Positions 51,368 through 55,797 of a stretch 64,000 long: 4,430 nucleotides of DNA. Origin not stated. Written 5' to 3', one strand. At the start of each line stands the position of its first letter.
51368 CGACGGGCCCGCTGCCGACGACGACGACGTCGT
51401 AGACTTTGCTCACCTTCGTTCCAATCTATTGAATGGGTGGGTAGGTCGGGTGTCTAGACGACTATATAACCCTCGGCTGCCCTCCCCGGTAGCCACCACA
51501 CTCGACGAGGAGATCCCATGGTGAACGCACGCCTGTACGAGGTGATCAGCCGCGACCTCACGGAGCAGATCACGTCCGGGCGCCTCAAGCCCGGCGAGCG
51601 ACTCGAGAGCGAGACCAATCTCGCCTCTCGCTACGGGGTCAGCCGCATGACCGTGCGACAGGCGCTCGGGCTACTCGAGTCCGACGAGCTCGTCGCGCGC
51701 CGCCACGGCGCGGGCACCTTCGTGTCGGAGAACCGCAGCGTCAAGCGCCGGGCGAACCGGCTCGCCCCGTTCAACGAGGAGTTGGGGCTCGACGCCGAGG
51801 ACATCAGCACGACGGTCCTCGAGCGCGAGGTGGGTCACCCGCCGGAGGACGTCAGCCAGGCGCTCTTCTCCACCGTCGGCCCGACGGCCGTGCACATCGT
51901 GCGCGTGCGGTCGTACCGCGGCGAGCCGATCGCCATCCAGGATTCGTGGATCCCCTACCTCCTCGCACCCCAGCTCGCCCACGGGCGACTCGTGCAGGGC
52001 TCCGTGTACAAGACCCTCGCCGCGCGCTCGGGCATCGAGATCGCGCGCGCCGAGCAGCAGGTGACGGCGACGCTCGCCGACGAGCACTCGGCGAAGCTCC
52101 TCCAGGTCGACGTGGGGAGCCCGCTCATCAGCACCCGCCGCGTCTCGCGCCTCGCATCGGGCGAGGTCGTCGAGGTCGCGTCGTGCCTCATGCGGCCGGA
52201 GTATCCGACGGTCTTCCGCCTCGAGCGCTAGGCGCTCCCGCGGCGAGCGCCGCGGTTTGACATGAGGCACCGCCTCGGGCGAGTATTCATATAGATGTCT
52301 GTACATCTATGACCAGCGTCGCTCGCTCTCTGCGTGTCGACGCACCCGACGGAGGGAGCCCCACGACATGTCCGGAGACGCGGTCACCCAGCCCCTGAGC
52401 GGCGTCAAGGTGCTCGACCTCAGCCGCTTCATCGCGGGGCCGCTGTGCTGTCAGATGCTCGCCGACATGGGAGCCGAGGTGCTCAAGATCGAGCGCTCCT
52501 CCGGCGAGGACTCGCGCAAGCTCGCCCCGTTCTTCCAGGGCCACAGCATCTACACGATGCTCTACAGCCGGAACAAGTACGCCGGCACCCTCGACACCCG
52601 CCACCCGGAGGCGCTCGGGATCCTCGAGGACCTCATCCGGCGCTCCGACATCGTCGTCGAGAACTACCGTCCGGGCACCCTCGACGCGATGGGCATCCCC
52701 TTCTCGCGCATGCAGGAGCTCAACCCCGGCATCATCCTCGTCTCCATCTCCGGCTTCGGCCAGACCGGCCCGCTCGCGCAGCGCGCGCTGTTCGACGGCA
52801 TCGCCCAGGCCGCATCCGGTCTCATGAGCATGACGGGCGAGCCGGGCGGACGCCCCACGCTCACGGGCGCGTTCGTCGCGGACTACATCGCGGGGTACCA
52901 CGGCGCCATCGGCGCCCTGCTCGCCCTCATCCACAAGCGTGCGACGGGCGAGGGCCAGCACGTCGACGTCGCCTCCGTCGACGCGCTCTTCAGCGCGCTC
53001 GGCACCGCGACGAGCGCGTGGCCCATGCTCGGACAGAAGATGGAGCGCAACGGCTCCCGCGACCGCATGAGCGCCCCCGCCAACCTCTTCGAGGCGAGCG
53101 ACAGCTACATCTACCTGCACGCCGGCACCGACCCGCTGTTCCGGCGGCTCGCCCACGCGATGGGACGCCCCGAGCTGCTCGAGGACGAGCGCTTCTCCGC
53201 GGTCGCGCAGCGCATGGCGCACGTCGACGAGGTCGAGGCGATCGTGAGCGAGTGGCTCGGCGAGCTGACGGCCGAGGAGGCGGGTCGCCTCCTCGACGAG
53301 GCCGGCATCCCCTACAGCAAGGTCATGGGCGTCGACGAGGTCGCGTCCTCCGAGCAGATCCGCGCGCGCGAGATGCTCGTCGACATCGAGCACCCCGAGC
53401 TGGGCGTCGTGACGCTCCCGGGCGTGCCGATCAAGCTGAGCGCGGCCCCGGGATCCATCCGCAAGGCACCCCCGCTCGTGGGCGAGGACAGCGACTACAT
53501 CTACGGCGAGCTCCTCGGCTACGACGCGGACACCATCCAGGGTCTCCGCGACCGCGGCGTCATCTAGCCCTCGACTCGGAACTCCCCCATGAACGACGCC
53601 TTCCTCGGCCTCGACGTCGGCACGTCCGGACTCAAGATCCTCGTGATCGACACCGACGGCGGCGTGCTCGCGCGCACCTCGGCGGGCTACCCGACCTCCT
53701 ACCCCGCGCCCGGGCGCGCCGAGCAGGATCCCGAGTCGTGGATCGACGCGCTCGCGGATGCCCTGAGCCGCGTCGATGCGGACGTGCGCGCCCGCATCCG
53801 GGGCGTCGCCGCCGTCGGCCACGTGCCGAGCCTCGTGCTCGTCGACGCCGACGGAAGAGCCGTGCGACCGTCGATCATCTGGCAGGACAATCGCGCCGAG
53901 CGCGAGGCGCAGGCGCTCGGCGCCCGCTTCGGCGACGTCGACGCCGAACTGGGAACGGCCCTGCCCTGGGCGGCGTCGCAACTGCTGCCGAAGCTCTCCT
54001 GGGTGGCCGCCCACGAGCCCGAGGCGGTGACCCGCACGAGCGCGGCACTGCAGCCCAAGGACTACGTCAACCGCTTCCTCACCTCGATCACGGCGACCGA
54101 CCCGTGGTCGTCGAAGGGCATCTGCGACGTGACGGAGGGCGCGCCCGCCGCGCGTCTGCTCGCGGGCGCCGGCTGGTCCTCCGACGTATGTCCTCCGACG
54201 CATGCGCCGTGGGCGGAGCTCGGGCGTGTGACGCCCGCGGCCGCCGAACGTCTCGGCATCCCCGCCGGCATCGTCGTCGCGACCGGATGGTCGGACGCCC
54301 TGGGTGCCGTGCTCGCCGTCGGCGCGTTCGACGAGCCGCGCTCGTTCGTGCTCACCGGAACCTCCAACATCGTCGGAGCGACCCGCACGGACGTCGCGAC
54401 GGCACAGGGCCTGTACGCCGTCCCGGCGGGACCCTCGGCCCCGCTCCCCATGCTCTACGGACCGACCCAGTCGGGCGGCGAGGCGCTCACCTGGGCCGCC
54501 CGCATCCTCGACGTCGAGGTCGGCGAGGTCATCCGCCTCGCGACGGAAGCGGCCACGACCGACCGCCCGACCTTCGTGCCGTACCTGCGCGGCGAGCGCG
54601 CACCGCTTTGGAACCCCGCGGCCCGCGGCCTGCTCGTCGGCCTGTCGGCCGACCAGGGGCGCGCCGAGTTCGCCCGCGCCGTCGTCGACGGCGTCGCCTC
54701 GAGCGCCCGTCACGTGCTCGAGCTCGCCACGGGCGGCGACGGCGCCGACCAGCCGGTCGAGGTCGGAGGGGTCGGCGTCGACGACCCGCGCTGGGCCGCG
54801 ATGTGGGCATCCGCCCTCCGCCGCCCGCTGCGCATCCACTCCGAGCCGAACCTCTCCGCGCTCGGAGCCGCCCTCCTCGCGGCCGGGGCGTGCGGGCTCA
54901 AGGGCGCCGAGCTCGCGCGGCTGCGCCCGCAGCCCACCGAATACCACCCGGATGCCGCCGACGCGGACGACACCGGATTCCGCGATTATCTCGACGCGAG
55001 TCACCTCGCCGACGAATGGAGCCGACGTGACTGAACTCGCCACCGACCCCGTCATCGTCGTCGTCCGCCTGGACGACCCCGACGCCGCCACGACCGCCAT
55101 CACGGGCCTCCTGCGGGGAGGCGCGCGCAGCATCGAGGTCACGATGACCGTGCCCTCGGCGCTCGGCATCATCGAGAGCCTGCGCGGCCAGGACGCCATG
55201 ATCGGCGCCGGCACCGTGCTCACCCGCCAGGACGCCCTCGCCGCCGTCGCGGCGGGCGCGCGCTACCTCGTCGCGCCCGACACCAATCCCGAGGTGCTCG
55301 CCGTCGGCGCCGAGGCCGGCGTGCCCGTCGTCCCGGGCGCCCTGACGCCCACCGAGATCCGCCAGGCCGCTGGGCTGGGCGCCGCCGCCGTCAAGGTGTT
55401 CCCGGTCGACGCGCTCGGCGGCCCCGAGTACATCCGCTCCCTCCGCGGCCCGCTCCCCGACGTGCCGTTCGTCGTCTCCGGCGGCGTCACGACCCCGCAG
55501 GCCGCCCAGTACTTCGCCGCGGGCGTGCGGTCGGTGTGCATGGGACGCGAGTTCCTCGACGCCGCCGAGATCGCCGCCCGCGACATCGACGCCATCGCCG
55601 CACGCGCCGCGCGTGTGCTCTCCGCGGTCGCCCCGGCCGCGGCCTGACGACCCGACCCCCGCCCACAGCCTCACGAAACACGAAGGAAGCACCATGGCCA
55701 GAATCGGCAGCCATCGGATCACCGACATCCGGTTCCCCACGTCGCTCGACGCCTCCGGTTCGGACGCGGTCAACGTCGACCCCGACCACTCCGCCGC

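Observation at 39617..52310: Six copies of one AT-rich GTCTA(G/T)AC box mark every promoter region of the 35-58 kb island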

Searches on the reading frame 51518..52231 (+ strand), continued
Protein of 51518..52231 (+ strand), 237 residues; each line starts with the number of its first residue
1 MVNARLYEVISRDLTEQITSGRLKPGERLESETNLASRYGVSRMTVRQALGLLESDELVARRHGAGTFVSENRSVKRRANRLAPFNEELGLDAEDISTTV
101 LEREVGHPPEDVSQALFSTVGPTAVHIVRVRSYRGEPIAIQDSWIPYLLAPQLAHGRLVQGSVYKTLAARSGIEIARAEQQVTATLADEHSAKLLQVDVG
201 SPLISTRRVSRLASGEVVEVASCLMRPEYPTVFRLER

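Call 40: search_solved_structures(query=window:51518-52231:+, max_evalue=0.00001, show_alignments=3)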
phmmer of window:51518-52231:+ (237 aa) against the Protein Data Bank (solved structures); distinct sequences matched with E-value up to 0.00001: 21.
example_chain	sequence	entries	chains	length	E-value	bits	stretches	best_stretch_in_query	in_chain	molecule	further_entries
2wv0_A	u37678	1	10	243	5.3e-26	95.1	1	7-229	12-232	HTH-TYPE TRANSCRIPTIONAL REPRESSOR YVOA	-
4u0v_A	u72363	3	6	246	5.5e-26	95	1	7-229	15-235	HTH-type transcriptional repressor YvoA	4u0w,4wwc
2ra5_A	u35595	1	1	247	1.6e-20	77.2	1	6-228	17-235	Putative transcriptional regulator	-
9i0v_A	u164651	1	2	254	1e-18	71.2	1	24-237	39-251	HTH-type transcriptional repressor DasR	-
4zs8_A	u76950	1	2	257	1e-18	71.2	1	24-237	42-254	HTH-type transcriptional repressor DasR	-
3bwg_A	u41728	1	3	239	9.6e-11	45.2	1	7-219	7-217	Uncharacterized HTH-type transcriptional regulator yydK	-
4zsi_A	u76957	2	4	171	1e-10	45.1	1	81-237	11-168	HTH-type transcriptional repressor DasR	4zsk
4zsb_A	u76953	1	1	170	1e-10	45.1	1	82-237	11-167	HTH-type transcriptional repressor DasR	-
5kvr_A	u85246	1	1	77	6.3e-10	42.5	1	5-69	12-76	Pyruvate dehydrogenase complex repressor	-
4u0y_A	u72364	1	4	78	7.6e-10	42.3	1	6-70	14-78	HTH-type transcriptional repressor YvoA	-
2p19_A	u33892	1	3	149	1.4e-09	41.4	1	95-229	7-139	Transcriptional regulator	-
8pqm_A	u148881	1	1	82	1.5e-09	41.3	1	4-71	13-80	FadR family transcriptional regulator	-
3ddv_A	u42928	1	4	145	2.4e-08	37.4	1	123-217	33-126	Transcriptional regulator (GntR family)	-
3cnv_A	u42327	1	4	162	3.7e-08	36.7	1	77-221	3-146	Putative GntR-family transcriptional regulator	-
1v4r_A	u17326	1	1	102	5.8e-08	36.1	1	12-84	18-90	Transcriptional Repressor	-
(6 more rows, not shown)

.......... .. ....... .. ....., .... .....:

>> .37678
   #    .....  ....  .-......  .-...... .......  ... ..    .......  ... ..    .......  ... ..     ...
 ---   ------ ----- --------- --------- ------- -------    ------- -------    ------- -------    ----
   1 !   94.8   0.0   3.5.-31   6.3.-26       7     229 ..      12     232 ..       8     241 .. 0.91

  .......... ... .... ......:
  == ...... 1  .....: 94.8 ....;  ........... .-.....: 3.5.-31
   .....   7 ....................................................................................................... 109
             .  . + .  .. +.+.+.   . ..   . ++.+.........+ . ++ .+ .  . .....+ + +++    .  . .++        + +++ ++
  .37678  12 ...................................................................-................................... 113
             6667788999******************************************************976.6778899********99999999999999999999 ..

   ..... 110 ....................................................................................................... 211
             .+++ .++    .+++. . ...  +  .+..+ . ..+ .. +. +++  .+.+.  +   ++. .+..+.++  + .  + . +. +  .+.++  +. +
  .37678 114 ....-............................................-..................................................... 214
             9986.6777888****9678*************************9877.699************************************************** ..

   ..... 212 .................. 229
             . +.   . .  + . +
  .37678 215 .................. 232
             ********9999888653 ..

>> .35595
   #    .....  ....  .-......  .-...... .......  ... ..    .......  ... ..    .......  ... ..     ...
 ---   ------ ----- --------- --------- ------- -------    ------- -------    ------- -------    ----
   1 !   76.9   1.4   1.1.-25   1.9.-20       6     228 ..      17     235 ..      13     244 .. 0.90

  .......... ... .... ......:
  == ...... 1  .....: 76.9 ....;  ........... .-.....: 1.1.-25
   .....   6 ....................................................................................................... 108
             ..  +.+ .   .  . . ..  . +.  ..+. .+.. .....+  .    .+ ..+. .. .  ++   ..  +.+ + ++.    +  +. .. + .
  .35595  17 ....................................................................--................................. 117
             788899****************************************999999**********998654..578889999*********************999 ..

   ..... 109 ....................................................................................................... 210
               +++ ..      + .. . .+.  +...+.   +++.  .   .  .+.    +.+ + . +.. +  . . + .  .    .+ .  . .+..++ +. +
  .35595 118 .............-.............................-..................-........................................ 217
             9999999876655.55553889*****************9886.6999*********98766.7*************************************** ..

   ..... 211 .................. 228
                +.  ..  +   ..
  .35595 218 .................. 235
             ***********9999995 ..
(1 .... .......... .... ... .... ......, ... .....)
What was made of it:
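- On GntR family, HutC subfamily (regulator): NagR and DasR are the top solved homologues (call 40).
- Closest known: NagR. Same: NagR is the best match among solved structures (E 5e-26, 95 bits over residues 7-229; call 40).
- Closest known: DasR of Streptomyces coelicolor and dre. Different: The sequence match is weaker than to NagR (E 1e-18, 71 bits; call 40).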

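Call 46: search_protein_families(library=pfam, proteins=[L004:3511-4506:+, L004:4623-6029:+, L004:6026-7042:+, L004:12268-12969:+, L002:3374-4252:+, L002:4119-5480:+, L002:5487-7055:+, L002:7052-8071:+, L002:8068-8922:+, L002:8919-9968:+], max_evalue=0.00001)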
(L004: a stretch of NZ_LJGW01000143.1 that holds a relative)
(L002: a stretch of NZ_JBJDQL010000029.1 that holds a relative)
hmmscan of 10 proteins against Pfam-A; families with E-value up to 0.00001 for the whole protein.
L004:3511-4506:+ (331 aa): 3 families
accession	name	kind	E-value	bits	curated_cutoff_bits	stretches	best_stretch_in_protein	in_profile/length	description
PF01575.25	MaoC_dehydratas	-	2.6e-13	50.1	27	1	197-293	8-105/123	MaoC like domain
PF03061.28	4HBT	-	1.1e-06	29.3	20.6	0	261-310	28-77/79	Thioesterase superfamily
PF13452.11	FAS1_DH_region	-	6.9e-06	26.7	22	0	83-138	64-122/132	FAS1-like, dehydratase domain region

L004:4623-6029:+ (468 aa): 2 families
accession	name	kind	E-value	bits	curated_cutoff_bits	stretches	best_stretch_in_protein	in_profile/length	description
PF00083.30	Sugar_tr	-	2.3e-38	132.7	22.3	1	23-446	3-447/452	Sugar (and other) transporter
PF07690.21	MFS_1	-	1.2e-32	113.7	33.4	2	69-388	37-336/347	Major Facilitator Superfamily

L004:6026-7042:+ (338 aa): 0 families

L004:12268-12969:+ (233 aa): 2 families
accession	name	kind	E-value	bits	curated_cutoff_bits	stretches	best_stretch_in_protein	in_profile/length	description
PF07729.17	FCD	-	7.8e-26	91.4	24.3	1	98-224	2-123/125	FCD domain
PF00392.27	GntR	-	2.1e-11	43.8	27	1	25-86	2-64/64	Bacterial regulatory proteins, gntR family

L002:3374-4252:+ (292 aa): 1 family
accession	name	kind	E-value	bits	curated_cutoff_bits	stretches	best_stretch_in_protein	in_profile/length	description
PF04199.19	Cyclase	-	2.6e-22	80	23.1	1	36-227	10-141/142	Putative cyclase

L002:4119-5480:+ (453 aa): 1 family
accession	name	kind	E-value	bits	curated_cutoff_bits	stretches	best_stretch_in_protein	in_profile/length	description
PF13407.12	Peripla_BP_4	-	1.2e-29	104.1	35.1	1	161-411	17-257/258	Periplasmic binding protein domain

L002:5487-7055:+ (522 aa): 1 family
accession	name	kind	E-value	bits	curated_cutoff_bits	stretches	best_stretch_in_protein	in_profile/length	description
PF00005.33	ABC_tran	-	4.9e-37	128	25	2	18-173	1-137/137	ABC transporter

L002:7052-8071:+ (339 aa): 1 family
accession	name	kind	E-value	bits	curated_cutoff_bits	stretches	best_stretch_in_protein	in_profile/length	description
PF02653.21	BPD_transp_2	-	3.3e-28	99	26.8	1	61-326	2-269/269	Branched-chain amino acid transport system / permease component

L002:8068-8922:+ (284 aa): 1 family
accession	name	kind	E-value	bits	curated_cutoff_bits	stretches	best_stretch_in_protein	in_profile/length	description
PF04199.19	Cyclase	-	1.3e-28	100.4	23.1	1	58-220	1-141/142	Putative cyclase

L002:8919-9968:+ (349 aa): 1 family
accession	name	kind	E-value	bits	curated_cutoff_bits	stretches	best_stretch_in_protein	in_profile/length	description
PF01575.25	MaoC_dehydratas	-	5.2e-06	26.5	27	0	214-302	16-104/123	MaoC like domain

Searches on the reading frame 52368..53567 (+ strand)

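Call 16: search_protein_families(library=pfam, proteins=[window:52368-53567:+])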
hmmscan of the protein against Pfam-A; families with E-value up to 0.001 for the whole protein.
window:52368-53567:+ (399 aa): 1 family
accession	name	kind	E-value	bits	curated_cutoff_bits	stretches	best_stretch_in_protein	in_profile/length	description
PF02515.22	CoA_transf_3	-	1.6e-116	389.8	23.3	1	10-374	1-365/366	CoA-transferase family III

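Call 30: search_protein_families(library=ncbifam, proteins=[window:52368-53567:+], max_evalue=1e-10)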
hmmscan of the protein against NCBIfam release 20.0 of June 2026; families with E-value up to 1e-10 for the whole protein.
window:52368-53567:+ (399 aa): 7 families
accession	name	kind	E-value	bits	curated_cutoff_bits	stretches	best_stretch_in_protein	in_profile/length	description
NF003809.0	PRK05398.1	subfamily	9e-79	265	442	2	7-207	2-204/416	formyl-CoA transferase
TIGR03253.1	oxalate_frc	equivalog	7.9e-76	255.4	504.2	2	7-208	1-204/416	formyl-CoA transferase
NF052585.1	SucGlutTfsCaiB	equivalog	9.9e-72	241.7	750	1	7-382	5-388/394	succinate--glutarate CoA-transferase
NF041294.1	Scnl_mescCoAtase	equivalog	9.8e-67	225.7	700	1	10-377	4-378/381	succinyl-CoA:mesaconate CoA-transferase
NF008511.0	PRK11430.1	equivalog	1.8e-66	224.8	522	1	6-360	6-356/381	CoA:oxalate CoA-transferase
NF002914.1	PRK03525.1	equivalog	6.7e-41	140.5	413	1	9-399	9-397/400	L-carnitine CoA-transferase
TIGR04253.1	mesacon_CoA_iso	equivalog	1.5e-20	73.6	725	1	10-399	3-400/403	2-methylfumaryl-CoA isomerase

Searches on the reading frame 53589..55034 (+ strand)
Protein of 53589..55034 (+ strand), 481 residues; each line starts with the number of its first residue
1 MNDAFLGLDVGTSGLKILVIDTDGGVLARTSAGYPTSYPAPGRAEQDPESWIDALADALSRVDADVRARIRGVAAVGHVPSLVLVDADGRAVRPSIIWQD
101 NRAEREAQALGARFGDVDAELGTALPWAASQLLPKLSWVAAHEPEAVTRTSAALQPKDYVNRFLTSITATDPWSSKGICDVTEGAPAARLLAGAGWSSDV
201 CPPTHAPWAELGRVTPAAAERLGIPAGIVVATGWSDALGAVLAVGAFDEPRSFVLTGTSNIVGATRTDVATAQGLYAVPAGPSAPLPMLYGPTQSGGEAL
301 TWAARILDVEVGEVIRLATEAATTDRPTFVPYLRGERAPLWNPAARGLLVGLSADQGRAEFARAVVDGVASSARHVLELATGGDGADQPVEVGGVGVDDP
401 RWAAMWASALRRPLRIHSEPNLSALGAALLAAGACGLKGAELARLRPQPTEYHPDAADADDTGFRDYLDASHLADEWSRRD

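Call 16: search_protein_families(library=pfam, proteins=[window:53589-55034:+])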
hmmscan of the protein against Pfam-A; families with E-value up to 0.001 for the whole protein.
window:53589-55034:+ (481 aa): 2 families
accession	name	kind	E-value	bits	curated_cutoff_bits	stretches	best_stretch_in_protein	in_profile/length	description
PF00370.27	FGGY_N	-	6.2e-32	111.6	28.8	1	5-242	2-244/245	FGGY family of carbohydrate kinases, N-terminal domain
PF02782.22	FGGY_C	-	1.1e-21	77.9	27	1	255-434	4-197/198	FGGY family of carbohydrate kinases, C-terminal domain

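Call 30: search_protein_families(library=ncbifam, proteins=[window:53589-55034:+], max_evalue=1e-10)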
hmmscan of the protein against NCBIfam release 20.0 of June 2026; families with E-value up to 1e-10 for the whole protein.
window:53589-55034:+ (481 aa): 10 families
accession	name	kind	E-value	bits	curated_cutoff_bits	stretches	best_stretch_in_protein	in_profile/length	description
TIGR01312.1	XylB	equivalog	3.2e-76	256.8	380.25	1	6-450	1-453/481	xylulokinase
NF011601.0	PRK15027.1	equivalog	2.2e-43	148.4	912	1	5-448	2-448/484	xylulokinase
TIGR01314.1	gntK_FGGY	equivalog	2.3e-30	105.6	648.55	1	5-436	2-451/505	gluconokinase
TIGR01311.1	glycerol_kin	equivalog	4.1e-27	94.7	590.35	1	289-440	301-455/496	glycerol kinase GlpK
NF000756.0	PRK00047.1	subfamily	4.6e-20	71.4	498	0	312-454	328-473/502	glycerol kinase GlpK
NF003154.0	PRK04123.1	equivalog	1.5e-17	63.6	428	1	5-436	6-493/554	ribulokinase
TIGR01315.1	5C_CHO_kinase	subfamily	2.6e-17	62.7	408.7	0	328-437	382-494/541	FGGY family pentulose kinase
NF008187.0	PRK10939.1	equivalog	7.1e-17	61.2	528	1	4-258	5-266/521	autoinducer-2 kinase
TIGR02628.1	fuculo_kin_coli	equivalog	1.7e-13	50.3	470.9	0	6-266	4-268/465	L-fuculokinase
TIGR01234.1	L-ribulokinase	equivalog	3.2e-11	42.7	583.25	0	209-436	243-486/536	ribulokinase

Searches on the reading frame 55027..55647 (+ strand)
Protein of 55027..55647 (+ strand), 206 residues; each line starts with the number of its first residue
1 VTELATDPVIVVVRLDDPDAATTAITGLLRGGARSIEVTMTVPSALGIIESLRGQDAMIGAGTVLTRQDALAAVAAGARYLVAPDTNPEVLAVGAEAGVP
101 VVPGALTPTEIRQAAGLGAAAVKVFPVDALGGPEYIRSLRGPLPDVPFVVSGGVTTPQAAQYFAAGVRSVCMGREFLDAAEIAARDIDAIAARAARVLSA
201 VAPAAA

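Call 16: search_protein_families(library=pfam, proteins=[window:55045-55647:+])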
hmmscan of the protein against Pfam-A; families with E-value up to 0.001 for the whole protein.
window:55045-55647:+ (200 aa): 2 families
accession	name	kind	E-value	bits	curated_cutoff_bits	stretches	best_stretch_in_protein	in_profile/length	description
PF01081.25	Aldolase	-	2.1e-37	128.9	27.8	1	2-185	9-194/196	KDPG and KHG aldolase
PF02581.23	TMP-TENI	-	8.5e-05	22.4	27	0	126-168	137-178/180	Thiamine monophosphate synthase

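Call 30: search_protein_families(library=ncbifam, proteins=[window:55027-55647:+], max_evalue=1e-10)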
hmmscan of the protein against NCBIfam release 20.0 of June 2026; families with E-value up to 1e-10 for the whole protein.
window:55027-55647:+ (206 aa): 8 families
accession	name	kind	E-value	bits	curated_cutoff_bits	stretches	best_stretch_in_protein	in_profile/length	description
TIGR01182.1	eda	subfamily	1.4e-48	164.9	156.05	1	4-198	5-201/204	bifunctional 4-hydroxy-2-oxoglutarate aldolase/2-dehydro-3-deoxy-phosphogluconate aldolase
NF005673.0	PRK07455.1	equivalog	2.6e-47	160.7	232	1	4-199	10-207/213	bifunctional 4-hydroxy-2-oxoglutarate aldolase/2-dehydro-3-deoxy-phosphogluconate aldolase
NF005119.0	PRK06552.1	subfamily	5.5e-43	147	238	1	1-199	7-207/213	bifunctional 2-keto-4-hydroxyglutarate aldolase/2-keto-3-deoxy-6-phosphogluconate aldolase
NF004325.0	PRK05718.1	subfamily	2.5e-37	128.3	241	1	4-201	12-211/213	keto-hydroxyglutarate-aldolase/keto-deoxy-phosphogluconate aldolase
NF006600.0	PRK09140.1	subfamily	6.9e-31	107.2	207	1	5-200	9-203/210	2-dehydro-3-deoxy-6-phosphogalactonate aldolase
NF004673.0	PRK06015.1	equivalog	1.4e-30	106.7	320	1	4-195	12-205/212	2-dehydro-3-deoxy-phosphogluconate aldolase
NF005499.0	PRK07114.1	equivalog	4.5e-28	98.5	275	1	3-202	12-218/223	bifunctional 4-hydroxy-2-oxoglutarate aldolase/2-dehydro-3-deoxy-phosphogluconate aldolase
NF041633.1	trifunc_aldol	exception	1.4e-25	89.8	700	1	3-204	5-220/580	KHG/KDPG aldolase/sugar kinase fusion protein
